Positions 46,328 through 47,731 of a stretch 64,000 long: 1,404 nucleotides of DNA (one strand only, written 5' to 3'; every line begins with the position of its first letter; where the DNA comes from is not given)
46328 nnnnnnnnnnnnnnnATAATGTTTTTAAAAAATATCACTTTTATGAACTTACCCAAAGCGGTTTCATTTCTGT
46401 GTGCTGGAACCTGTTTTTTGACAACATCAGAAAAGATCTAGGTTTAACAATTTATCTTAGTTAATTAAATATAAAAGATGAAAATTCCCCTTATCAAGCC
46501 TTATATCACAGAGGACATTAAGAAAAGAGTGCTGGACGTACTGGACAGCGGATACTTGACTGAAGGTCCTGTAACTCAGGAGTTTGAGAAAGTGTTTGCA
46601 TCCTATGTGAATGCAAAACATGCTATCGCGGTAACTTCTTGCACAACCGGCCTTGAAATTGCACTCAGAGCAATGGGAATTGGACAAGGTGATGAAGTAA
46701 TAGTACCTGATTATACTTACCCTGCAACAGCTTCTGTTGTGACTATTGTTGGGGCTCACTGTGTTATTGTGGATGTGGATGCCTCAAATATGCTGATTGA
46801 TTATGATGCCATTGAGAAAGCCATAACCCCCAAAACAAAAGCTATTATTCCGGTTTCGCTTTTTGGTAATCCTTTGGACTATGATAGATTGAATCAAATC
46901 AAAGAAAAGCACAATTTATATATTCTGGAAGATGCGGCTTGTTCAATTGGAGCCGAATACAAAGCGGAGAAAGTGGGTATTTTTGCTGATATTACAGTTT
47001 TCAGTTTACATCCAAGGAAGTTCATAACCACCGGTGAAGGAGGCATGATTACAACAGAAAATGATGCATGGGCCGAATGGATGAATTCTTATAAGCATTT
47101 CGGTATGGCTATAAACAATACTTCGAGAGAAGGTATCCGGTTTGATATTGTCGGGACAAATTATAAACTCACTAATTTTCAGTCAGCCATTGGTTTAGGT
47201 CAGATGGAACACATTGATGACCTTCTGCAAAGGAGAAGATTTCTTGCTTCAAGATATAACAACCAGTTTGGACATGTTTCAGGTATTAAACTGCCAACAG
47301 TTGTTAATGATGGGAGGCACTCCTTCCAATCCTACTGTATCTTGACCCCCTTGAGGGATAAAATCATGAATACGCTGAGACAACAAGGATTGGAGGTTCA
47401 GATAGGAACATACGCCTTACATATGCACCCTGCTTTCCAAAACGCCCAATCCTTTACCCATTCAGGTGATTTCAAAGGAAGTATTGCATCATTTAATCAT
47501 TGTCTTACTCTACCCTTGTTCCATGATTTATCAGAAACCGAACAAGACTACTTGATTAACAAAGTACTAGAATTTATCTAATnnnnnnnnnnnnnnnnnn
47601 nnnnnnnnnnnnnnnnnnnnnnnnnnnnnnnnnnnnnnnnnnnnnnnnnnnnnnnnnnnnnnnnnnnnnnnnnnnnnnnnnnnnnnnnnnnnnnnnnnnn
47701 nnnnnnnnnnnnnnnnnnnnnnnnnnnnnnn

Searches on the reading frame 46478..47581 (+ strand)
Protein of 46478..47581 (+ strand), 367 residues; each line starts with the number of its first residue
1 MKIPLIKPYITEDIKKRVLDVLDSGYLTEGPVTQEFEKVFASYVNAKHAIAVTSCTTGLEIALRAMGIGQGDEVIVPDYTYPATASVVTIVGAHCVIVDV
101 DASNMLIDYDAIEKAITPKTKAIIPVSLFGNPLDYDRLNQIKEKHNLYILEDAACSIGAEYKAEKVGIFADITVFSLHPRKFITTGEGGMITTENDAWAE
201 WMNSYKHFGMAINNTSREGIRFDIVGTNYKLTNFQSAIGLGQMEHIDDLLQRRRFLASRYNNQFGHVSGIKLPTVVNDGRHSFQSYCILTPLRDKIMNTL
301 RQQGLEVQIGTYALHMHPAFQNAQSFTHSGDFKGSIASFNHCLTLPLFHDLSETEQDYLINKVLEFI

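Call 75: search_protein_families(library=pfam, proteins=[window:46478-47581:+], max_evalue=0.0001)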
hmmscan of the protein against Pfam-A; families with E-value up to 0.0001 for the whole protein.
window:46478-47581:+ (367 aa): 3 families
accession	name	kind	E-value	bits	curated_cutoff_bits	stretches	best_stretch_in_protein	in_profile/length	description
PF01041.23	DegT_DnrJ_EryC1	-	3.7e-107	359.1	19.8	1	9-363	2-359/360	DegT/DnrJ/EryC1/StrS aminotransferase family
PF00155.27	Aminotran_1_2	-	2.5e-11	43.8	19.7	1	23-155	31-188/361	Aminotransferase class I and II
PF01053.26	Cys_Met_Meta_PP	-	5.6e-09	35.5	27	1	30-212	51-233/381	Cys/Met metabolism PLP-dependent enzyme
